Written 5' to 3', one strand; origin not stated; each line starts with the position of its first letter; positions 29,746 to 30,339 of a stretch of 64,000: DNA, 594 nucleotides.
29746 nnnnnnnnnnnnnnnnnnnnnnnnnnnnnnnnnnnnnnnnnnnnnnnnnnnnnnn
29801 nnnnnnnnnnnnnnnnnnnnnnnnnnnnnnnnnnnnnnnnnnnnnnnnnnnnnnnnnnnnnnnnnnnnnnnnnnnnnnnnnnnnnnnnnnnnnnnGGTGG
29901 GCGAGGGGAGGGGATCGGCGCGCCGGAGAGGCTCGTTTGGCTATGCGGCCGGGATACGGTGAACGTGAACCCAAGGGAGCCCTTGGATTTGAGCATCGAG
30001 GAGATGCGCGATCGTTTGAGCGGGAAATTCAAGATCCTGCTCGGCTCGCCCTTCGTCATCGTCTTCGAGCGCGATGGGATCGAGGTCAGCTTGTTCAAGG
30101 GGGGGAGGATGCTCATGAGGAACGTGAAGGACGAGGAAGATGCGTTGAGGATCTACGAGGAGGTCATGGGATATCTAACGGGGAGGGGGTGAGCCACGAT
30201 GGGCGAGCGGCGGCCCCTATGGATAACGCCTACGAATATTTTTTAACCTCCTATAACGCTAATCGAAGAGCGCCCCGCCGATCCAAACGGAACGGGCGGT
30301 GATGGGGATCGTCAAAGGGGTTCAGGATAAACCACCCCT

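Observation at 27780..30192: Both E1-like paralogues share an unrecognised about 90-aa C-terminal domain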

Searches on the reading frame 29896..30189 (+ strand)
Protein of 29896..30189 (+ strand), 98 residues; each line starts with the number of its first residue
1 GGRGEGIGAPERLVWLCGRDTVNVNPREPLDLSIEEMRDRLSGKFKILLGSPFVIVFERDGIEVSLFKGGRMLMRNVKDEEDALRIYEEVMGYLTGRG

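Call 4: search_protein_families(library=pfam, proteins=[window:29896-30189:+], max_evalue=1)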
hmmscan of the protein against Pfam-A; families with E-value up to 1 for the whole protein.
window:29896-30189:+ (98 aa): 0 families

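Call 5: search_protein_families(library=ncbifam, proteins=[window:29896-30189:+], max_evalue=1)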
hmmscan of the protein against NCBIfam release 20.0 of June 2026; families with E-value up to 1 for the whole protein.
window:29896-30189:+ (98 aa): 1 family
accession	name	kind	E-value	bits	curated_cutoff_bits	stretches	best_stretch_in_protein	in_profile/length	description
NF009123.0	PRK12475.1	subfamily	4.3e-08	32.8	510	1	15-92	262-338/338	MoeB/ThiF family adenylyltransferase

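Call 11: find_homologous_proteins(query=window:29896-30189:+, max_evalue=0.001)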
Query window:29896-30189:+ (98 aa): 5 proteins with E <= 0.001 among 5 candidates.
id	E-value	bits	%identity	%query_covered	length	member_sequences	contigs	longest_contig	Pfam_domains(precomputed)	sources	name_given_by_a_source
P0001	2.7e-26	110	59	95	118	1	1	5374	-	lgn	-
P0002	5.7e-26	108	86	64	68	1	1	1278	-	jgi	-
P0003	8.1e-21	92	55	86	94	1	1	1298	-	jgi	-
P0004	7.9e-19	86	53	82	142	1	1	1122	-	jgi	jgi:hypothetical protein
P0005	4.3e-17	80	49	77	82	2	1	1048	-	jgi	jgi:hypothetical protein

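Call 25: search_protein_representatives(alignment_id=A1)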
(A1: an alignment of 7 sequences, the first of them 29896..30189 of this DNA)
Query: 7 sequences, 95 profile positions. Proteins with E-value up to 0.001 (for the whole library): 292; up to 1e-10: 43; up to 1e-30: 5. The best 150 are listed.
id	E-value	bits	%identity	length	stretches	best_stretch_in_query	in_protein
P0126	4.5e-55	199.9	-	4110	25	53-87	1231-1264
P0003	4.3e-37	142.3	-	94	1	6-93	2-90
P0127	1.6e-34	134.0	-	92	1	6-93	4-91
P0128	1.3e-31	124.7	-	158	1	4-94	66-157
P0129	7.1e-31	122.3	-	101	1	5-93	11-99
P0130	4.1e-30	119.9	-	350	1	7-93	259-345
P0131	7.4e-28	112.6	-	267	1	6-92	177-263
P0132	6.6e-27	109.6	-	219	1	5-92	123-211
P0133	1.4e-24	102.2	-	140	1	11-93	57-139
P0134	1.8e-24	101.8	-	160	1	4-92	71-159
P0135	5.9e-24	100.1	-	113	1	5-91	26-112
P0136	6.5e-24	100.0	-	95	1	7-93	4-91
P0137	2.6e-23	98.1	-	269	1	7-92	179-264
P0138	6.5e-22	93.6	-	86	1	11-93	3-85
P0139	1.5e-21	92.4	-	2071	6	53-78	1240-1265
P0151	5.0e-16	74.7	-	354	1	7-94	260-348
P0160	1.2e-12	63.9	-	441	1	4-93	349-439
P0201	1.0e-07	48.1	-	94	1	12-94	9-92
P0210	1.8e-07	47.3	-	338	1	5-85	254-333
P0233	1.4e-06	44.4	-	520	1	9-86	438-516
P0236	1.6e-06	44.3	-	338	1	10-85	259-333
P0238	1.7e-06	44.2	-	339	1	9-87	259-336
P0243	2.1e-06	43.9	-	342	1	5-91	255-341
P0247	2.4e-06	43.7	-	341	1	5-85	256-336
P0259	5.8e-06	42.5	-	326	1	7-85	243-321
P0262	6.5e-06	42.3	-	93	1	20-92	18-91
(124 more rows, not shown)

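Call 32: predict_structure(alignment_id=A3)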
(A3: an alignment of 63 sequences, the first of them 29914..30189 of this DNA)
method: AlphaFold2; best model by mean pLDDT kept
length: 92 residues; sequences in the alignment: 63
mean_pLDDT: 89.9   pTM: 0.81
mean pLDDT of the five models: 89.9, 89.2, 88.7, 88.6, 87.9
residues with pLDDT >= 90: 74; 70-90: 11; 50-70: 4; < 50: 3
segments of 3 or more residues with pLDDT < 50: none
pLDDT, mean of each block of 10 residues (from residue 1): 67 88 93 95 94 97 96 93 94 58
secondary structure, 60 per line:
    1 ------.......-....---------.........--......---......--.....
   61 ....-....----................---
elements in order: E7-10 E15-18 H28-35 E39-44 E48-53 E56-61 E66-69 H74-89

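Call 47: search_solved_structures(query=A1, max_evalue=10)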
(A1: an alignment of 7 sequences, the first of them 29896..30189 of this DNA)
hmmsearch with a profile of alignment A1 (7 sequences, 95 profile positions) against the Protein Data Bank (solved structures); distinct sequences matched with E-value up to 10: 6.
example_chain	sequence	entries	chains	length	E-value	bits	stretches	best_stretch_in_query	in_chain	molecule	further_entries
6wvs_A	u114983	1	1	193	0.0019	21.5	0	46-85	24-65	DeNovoTIM15 hyperstable de novo TIM barrel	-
6z2i_A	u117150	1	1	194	0.013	18.9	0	62-84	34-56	de novo designed TIM barrel DeNovoTIM6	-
1mp9_A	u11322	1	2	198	0.026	17.9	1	53-93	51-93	TATA-binding protein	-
2hz8_A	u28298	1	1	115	0.36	14.2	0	75-93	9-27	De novo designed diiron protein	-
3sum_A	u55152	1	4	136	0.95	12.9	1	33-75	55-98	Cerato-platanin-like protein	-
2qv6_A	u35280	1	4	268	1.2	12.6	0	10-52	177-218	GTP cyclohydrolase III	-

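Call 60: search_protein_families(library=pfam, alignment_id=A5, max_evalue=1)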
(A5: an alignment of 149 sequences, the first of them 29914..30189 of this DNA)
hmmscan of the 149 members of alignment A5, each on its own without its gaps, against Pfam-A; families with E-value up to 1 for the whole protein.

A. member 1, window:29914-30189:+ (92 aa): 0 families

B. families by the number of members that match (of 149 scanned): 124 families (the first 25 are shown)
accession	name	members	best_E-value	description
PF00352.27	TBP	50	2.7e-09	Transcription factor TFIID (or TATA-binding protein, TBP)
PF00899.27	ThiF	48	1.6e-75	ThiF family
PF01488.26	Shikimate_DH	15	1.9e-06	Shikimate / quinate 5-dehydrogenase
PF03435.24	Sacchrp_dh_NADP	13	0.0003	Saccharopine dehydrogenase NADP binding domain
PF02826.25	2-Hacid_dh_C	10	0.00037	D-isomer specific 2-hydroxyacid dehydrogenase, NAD binding domain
PF11858.14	DUF3378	10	0.00071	Domain of unknown function (DUF3378)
PF02558.23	ApbA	9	0.0022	Ketopantoate reductase PanE/ApbA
PF10652.14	DUF2480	9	0.0067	Protein of unknown function (DUF2480)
PF01262.27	AlaDh_PNT_C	8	0.0016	Alanine dehydrogenase/PNT, C-terminal domain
PF02737.24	3HCDH_N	7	0.0014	3-hydroxyacyl-CoA dehydrogenase, NAD binding domain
PF01494.25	FAD_binding_3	7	0.0019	FAD binding domain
PF02254.24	TrkA_N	6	0.0016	TrkA-N domain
PF13241.12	NAD_binding_7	6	0.0041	Putative NAD(P)-binding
PF07992.20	Pyr_redox_2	5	0.0077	Pyridine nucleotide-disulphide oxidoreductase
PF08659.16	KR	5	0.027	KR domain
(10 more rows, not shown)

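Call 61: fold_search(model_id=the predicted structure, library=pdb)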
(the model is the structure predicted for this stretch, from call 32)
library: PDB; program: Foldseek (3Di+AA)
matches with E <= 10: 734; with E <= 0.001: 0
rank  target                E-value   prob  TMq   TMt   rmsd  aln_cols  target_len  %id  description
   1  2jpi_MODEL_1_A        4.4e-03  1.00  0.50  0.48   4.4        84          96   15  NMR structure of PA4090 from Pseudomonas aeruginosa (released 2007-10-16)
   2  8ffz_H                3.3e-02  1.00  0.60  0.20   2.8        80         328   15  TFIIIA-TFIIIC-Brf1-TBP complex bound to 5S rRNA gene (released 2023-06-21)
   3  6cnb_R                3.5e-02  1.00  0.59  0.13   3.0        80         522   18  Yeast RNA polymerase III initial transcribing complex (released 2018-08-22)
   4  2z8u_B                3.7e-02  1.00  0.59  0.34   2.9        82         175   17  Methanococcus jannaschii TBP (released 2008-08-26)
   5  1mp9_B                4.2e-02  1.00  0.59  0.32   3.1        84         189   18  TBP from a mesothermophilic archaeon, Sulfolobus acidocaldarius (released 2003-11-04)
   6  2z8u_A                4.4e-02  1.00  0.64  0.37   2.1        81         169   16  Methanococcus jannaschii TBP (released 2008-08-26)
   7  3oc3_C                4.4e-02  1.00  0.58  0.33   2.9        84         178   12  Crystal structure of the Mot1 N-terminal domain in complex with TBP (released 2011-07-13)
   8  1mp9_A                5.0e-02  1.00  0.60  0.32   2.9        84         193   17  TBP from a mesothermophilic archaeon, Sulfolobus acidocaldarius (released 2003-11-04)
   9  4b0a                  5.3e-02  1.00  0.61  0.27   2.5        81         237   15  The high-resolution structure of yTBP-yTAF1 identifies conserved and competing interaction surfaces in transcriptional a (released 2013-07-03)
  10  2z8u_P                5.6e-02  1.00  0.62  0.35   2.3        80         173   18  Methanococcus jannaschii TBP (released 2008-08-26)
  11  7z7n_D                5.6e-02  1.00  0.60  0.34   3.0        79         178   15  Mot1E1434Q:TBP:DNA - substrate recognition state (released 2023-03-29)
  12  1qn7_A                5.6e-02  1.00  0.61  0.33   2.7        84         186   12  Crystal structure of the T(-27) Adenovirus major late promoter TATA box variant bound to wild-type TBP (Arabidopsis th (released 2000-02-07)
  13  1vok_B                6.0e-02  1.00  0.61  0.33   2.5        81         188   12  ARABIDOPSIS THALIANA TBP (DIMER) (released 1996-11-08)
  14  3eik_A                6.0e-02  1.00  0.61  0.34   2.5        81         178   10  double stranded DNA binding protein (released 2009-09-22)
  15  1cdw_A                6.0e-02  1.00  0.61  0.34   2.7        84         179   13  HUMAN TBP CORE DOMAIN COMPLEXED WITH DNA (released 1996-12-23)
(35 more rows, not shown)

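Call 65: search_protein_families(library=ncbifam, proteins=[P0210, P0236, P0238, P0247, P0259, P0243, P0151, P0130], max_evalue=1e-40)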
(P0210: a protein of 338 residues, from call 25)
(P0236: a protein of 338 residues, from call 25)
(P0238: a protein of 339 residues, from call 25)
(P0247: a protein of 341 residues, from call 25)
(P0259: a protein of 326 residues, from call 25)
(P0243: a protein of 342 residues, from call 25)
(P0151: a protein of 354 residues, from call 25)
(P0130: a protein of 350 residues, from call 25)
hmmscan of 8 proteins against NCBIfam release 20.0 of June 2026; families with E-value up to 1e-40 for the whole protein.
P0210 (338 aa): 10 families
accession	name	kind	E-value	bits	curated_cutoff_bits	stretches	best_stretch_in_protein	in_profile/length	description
NF009123.0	PRK12475.1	subfamily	6e-100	334.8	510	1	1-337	1-338/338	MoeB/ThiF family adenylyltransferase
TIGR02356.1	adenyl_thiF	equivalog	1.6e-71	239.9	275.25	1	4-209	1-203/203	thiazole biosynthesis adenylyltransferase ThiF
NF006444.0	PRK08762.1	equivalog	1.3e-64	218.2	449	1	3-249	126-372/387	molybdopterin-synthase adenylyltransferase MoeB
NF004281.0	PRK05690.1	subfamily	1.2e-55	188.5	266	1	3-245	11-249/250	molybdopterin-synthase adenylyltransferase MoeB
NF047750.1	SAMPActivE1UbaA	equivalog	8.8e-55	185.9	450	1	3-247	11-251/270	SAMP-activating enzyme E1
NF006204.0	PRK08328.1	equivalog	6.4e-48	163.3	339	1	2-231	7-227/231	hypothetical protein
TIGR02355.1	moeB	equivalog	1.4e-45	155.6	376.55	1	4-244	4-240/240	molybdopterin-synthase adenylyltransferase MoeB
NF005646.0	PRK07411.1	equivalog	1.5e-42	146.2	633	1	2-285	16-287/390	molybdopterin-synthase adenylyltransferase MoeB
NF005902.0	PRK07878.1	equivalog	7.8e-42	143.6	647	1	3-242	21-261/392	adenylyltransferase/sulfurtransferase MoeZ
NF004111.0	PRK05600.1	equivalog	4e-41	141.4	437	1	4-211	21-228/371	ThiF family adenylyltransferase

P0236 (338 aa): 3 families
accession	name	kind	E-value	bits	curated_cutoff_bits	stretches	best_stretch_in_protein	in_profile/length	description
NF009123.0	PRK12475.1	subfamily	7.9e-88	294.9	510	1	5-336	3-337/338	MoeB/ThiF family adenylyltransferase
TIGR02356.1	adenyl_thiF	equivalog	4e-56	189.6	275.25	1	6-210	1-203/203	thiazole biosynthesis adenylyltransferase ThiF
NF006444.0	PRK08762.1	equivalog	1.2e-49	169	449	1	5-247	126-371/387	molybdopterin-synthase adenylyltransferase MoeB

P0238 (339 aa): 8 families
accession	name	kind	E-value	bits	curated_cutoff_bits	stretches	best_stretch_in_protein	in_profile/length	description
NF009123.0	PRK12475.1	subfamily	2.1e-96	323.1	510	1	6-337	3-337/338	MoeB/ThiF family adenylyltransferase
TIGR02356.1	adenyl_thiF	equivalog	6.8e-65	218.3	275.25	1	7-209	1-203/203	thiazole biosynthesis adenylyltransferase ThiF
NF006444.0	PRK08762.1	equivalog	1.7e-59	201.4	449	1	3-247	123-371/387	molybdopterin-synthase adenylyltransferase MoeB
NF004281.0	PRK05690.1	subfamily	2.8e-52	177.4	266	1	2-244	7-249/250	molybdopterin-synthase adenylyltransferase MoeB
NF047750.1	SAMPActivE1UbaA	equivalog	7.3e-46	156.7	450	1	3-252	8-257/270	SAMP-activating enzyme E1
TIGR02355.1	moeB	equivalog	2.1e-44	151.7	376.55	1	6-243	3-240/240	molybdopterin-synthase adenylyltransferase MoeB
NF006204.0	PRK08328.1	equivalog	1.9e-43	148.7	339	1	3-230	5-227/231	hypothetical protein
NF004111.0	PRK05600.1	equivalog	4.4e-43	147.8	437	1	5-291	19-310/371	ThiF family adenylyltransferase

P0247 (341 aa): 7 families
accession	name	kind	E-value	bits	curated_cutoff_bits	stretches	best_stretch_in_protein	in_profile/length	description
NF009123.0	PRK12475.1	subfamily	3.6e-157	522.9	510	1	3-340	2-338/338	MoeB/ThiF family adenylyltransferase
TIGR02356.1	adenyl_thiF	equivalog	1.3e-69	233.7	275.25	1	5-207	1-203/203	thiazole biosynthesis adenylyltransferase ThiF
NF006444.0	PRK08762.1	equivalog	8.2e-54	182.7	449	1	4-252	126-375/387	molybdopterin-synthase adenylyltransferase MoeB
NF004281.0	PRK05690.1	subfamily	5.7e-49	166.6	266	1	5-244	12-248/250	molybdopterin-synthase adenylyltransferase MoeB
NF047750.1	SAMPActivE1UbaA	equivalog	3.3e-47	161.1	450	1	4-248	11-252/270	SAMP-activating enzyme E1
NF006204.0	PRK08328.1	equivalog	1.5e-44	152.4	339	1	4-229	8-227/231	hypothetical protein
TIGR02355.1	moeB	equivalog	1.2e-41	142.7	376.55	1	5-244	4-240/240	molybdopterin-synthase adenylyltransferase MoeB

P0259 (326 aa): 6 families
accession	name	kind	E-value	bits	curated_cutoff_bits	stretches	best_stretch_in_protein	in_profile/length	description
NF009123.0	PRK12475.1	subfamily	1.6e-101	339.9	510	1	3-325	14-338/338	MoeB/ThiF family adenylyltransferase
TIGR02356.1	adenyl_thiF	equivalog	2.5e-60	203.3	275.25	1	3-197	11-203/203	thiazole biosynthesis adenylyltransferase ThiF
NF006444.0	PRK08762.1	equivalog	1.6e-57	194.9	449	1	3-234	137-370/387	molybdopterin-synthase adenylyltransferase MoeB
NF047750.1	SAMPActivE1UbaA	equivalog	1.4e-49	168.8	450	1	3-232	22-249/270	SAMP-activating enzyme E1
NF004281.0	PRK05690.1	subfamily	1.7e-47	161.8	266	1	3-232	22-249/250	molybdopterin-synthase adenylyltransferase MoeB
NF006204.0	PRK08328.1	equivalog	2.7e-41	141.6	339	1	3-218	17-227/231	hypothetical protein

P0243 (342 aa): 6 families
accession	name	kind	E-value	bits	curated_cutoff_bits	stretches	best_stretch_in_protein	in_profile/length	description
NF009123.0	PRK12475.1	subfamily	4.4e-115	384.6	510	1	1-338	1-337/338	MoeB/ThiF family adenylyltransferase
TIGR02356.1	adenyl_thiF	equivalog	2.5e-68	229.5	275.25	1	4-204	1-202/203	thiazole biosynthesis adenylyltransferase ThiF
NF006444.0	PRK08762.1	equivalog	4.1e-51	173.8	449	1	3-250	126-375/387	molybdopterin-synthase adenylyltransferase MoeB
NF004281.0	PRK05690.1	subfamily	7.1e-47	159.7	266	1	3-242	11-248/250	molybdopterin-synthase adenylyltransferase MoeB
NF047750.1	SAMPActivE1UbaA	equivalog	1.7e-42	145.7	450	1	2-246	10-252/270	SAMP-activating enzyme E1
TIGR02355.1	moeB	equivalog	8.7e-41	139.9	376.55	0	4-231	4-231/240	molybdopterin-synthase adenylyltransferase MoeB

P0151 (354 aa): 10 families
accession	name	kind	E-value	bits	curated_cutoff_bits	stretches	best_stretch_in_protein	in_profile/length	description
TIGR02356.1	adenyl_thiF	equivalog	3.3e-66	222.5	275.25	1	11-212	1-203/203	thiazole biosynthesis adenylyltransferase ThiF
NF006444.0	PRK08762.1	equivalog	6e-66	222.7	449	1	4-251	120-371/387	molybdopterin-synthase adenylyltransferase MoeB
NF004281.0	PRK05690.1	subfamily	9.4e-65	218.3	266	1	2-248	3-249/250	molybdopterin-synthase adenylyltransferase MoeB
NF009123.0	PRK12475.1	subfamily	4.5e-62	210.3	510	1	10-341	3-336/338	MoeB/ThiF family adenylyltransferase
NF047750.1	SAMPActivE1UbaA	equivalog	1.2e-58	198.6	450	1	3-252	4-253/270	SAMP-activating enzyme E1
TIGR02355.1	moeB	equivalog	9.8e-55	185.5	376.55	1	8-247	1-240/240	molybdopterin-synthase adenylyltransferase MoeB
NF005646.0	PRK07411.1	equivalog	2.1e-51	175.3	633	1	4-244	11-252/390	molybdopterin-synthase adenylyltransferase MoeB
NF005902.0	PRK07878.1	equivalog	3.5e-51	174.3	647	1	4-246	15-262/392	adenylyltransferase/sulfurtransferase MoeZ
NF006204.0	PRK08328.1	equivalog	8.1e-51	172.8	339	1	4-236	2-229/231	hypothetical protein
NF004111.0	PRK05600.1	equivalog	4.1e-49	167.6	437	1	2-236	12-250/371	ThiF family adenylyltransferase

P0130 (350 aa): 10 families
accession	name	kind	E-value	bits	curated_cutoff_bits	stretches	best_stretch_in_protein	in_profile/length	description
NF006444.0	PRK08762.1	equivalog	2.2e-76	257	449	1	12-251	126-369/387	molybdopterin-synthase adenylyltransferase MoeB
NF004281.0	PRK05690.1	subfamily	9.2e-72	241.3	266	1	11-250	10-249/250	molybdopterin-synthase adenylyltransferase MoeB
TIGR02356.1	adenyl_thiF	equivalog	4.9e-68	228.5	275.25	1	14-214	2-203/203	thiazole biosynthesis adenylyltransferase ThiF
TIGR02355.1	moeB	equivalog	4.9e-64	216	376.55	1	14-249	5-240/240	molybdopterin-synthase adenylyltransferase MoeB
NF047750.1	SAMPActivE1UbaA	equivalog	2.3e-62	210.8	450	1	11-250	10-249/270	SAMP-activating enzyme E1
NF009123.0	PRK12475.1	subfamily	1.7e-58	198.5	510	1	12-340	3-337/338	MoeB/ThiF family adenylyltransferase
NF005902.0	PRK07878.1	equivalog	3.2e-55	187.6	647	1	12-252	21-266/392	adenylyltransferase/sulfurtransferase MoeZ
NF006204.0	PRK08328.1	equivalog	1.1e-53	182.2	339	1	11-240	7-231/231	hypothetical protein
NF005646.0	PRK07411.1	equivalog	4e-52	177.6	633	1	11-255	16-261/390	molybdopterin-synthase adenylyltransferase MoeB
NF004111.0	PRK05600.1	equivalog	1.8e-51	175.4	437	1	15-247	23-259/371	ThiF family adenylyltransferase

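Call 72: find_related_loci(query=P0201, collection=genome_contigs, flank=5000)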
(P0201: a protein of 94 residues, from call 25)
Query P0201 (94 aa) in genome_contigs; peptide patterns used: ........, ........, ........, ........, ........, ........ (x = any residue, [..] = any of these).
600 stretches matched a pattern, but none encodes a relative of the query by tblastn (E <= 1e-3).

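Call 74: find_related_loci(query=A8, collection=genome_contigs, flank=10000)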
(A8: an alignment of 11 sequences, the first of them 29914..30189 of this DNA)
Query A8 (92 aa) in genome_contigs; peptide patterns used: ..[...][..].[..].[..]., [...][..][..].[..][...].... (x = any residue, [..] = any of these).
252 stretches matched a pattern; 216 encode a relative of the query (tblastn E <= 1e-3); the best 80 are kept; 80 distinct loci.
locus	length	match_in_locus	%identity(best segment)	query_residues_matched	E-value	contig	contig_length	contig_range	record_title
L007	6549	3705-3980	96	1-92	5e-55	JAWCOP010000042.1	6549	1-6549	MAG: Candidatus Bathyarchaeia archaeon isolate JZ-2_201808_bins_108 JZ-2_201808_bins_108_scaffold_42, whole genome shotg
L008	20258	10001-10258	84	3-88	6e-45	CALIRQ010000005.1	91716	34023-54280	MAG: uncultured archaeon isolate S1_Bin_METABAT__214_1 genome assembly, contig: c_000002396130, whole genome shotgun seq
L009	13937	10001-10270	69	1-90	1e-35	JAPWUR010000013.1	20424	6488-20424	MAG: Candidatus Bathyarchaeota archaeon isolate RSWS8 scaffold_354_c1, whole genome shotgun sequence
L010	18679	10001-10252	62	5-88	1e-32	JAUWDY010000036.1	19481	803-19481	MAG: Candidatus Bathyarchaeota archaeon isolate CSMAG_2176 CSMAG_2176_k141_2095226_length_19481_cov_12.9727, whole genom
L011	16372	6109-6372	55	1-88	3e-32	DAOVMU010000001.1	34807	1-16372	MAG TPA_asm: Candidatus Bathyarchaeota archaeon isolate CSMAG_1479 CSMAG_1479_k141_2291043_length_34807_cov_16.7698, who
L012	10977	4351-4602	58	5-88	2e-31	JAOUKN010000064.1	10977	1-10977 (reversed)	MAG: Candidatus Bathyarchaeota archaeon isolate 8_1_Jan_SF_Bin48 8_1_Jan_SF_Bin48_scaffold_3202_c1, whole genome shotgun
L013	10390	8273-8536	57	1-88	5e-31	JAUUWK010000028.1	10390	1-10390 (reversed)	MAG: Candidatus Bathyarchaeota archaeon isolate CSMAG_37 CSMAG_37_k141_2747502_length_10390_cov_7.0000, whole genome sho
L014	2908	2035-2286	58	5-88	7e-31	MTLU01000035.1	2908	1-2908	MAG: Candidatus Bathyarchaeota archaeon JdFR-07 JGI24019J35510_1006408, whole genome shotgun sequence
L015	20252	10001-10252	58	5-88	5e-31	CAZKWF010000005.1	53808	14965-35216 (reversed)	MAG TPA_asm: uncultured Candidatus Bathyarchaeia archaeon isolate binchicken_co294_181 genome assembly, contig: NODE_984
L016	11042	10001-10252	58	5-88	7e-31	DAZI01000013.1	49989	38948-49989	MAG TPA_asm: Candidatus Bathyarchaeota archaeon UBA233 UBA233_contig_436, whole genome shotgun sequence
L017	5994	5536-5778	58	5-85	2e-30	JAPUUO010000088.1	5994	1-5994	MAG: Candidatus Bathyarchaeota archaeon isolate 390cm_MaxBin_5k.016 NODE_14368_length_5994_cov_105.433238, whole genome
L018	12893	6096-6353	57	3-88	2e-30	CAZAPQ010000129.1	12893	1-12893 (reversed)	MAG TPA_asm: uncultured Candidatus Bathyarchaeia archaeon isolate binchicken_co25_94 genome assembly, contig: k141_22589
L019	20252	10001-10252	57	5-88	4e-29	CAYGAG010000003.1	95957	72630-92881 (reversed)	MAG TPA_asm: uncultured Candidatus Bathyarchaeia archaeon isolate ERP108616_co2_98 genome assembly, contig: NODE_143_len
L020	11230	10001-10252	56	5-88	4e-29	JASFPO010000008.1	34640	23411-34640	MAG: Candidatus Bathyarchaeota archaeon isolate D0819M58metaG_Bin_753 D0819M58metaG_FD_scaffold_48_c1, whole genome shot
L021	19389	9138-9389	55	5-88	5e-29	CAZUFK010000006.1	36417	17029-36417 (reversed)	MAG TPA_asm: uncultured Candidatus Bathyarchaeia archaeon isolate binchicken_co91_416 genome assembly, contig: NODE_1167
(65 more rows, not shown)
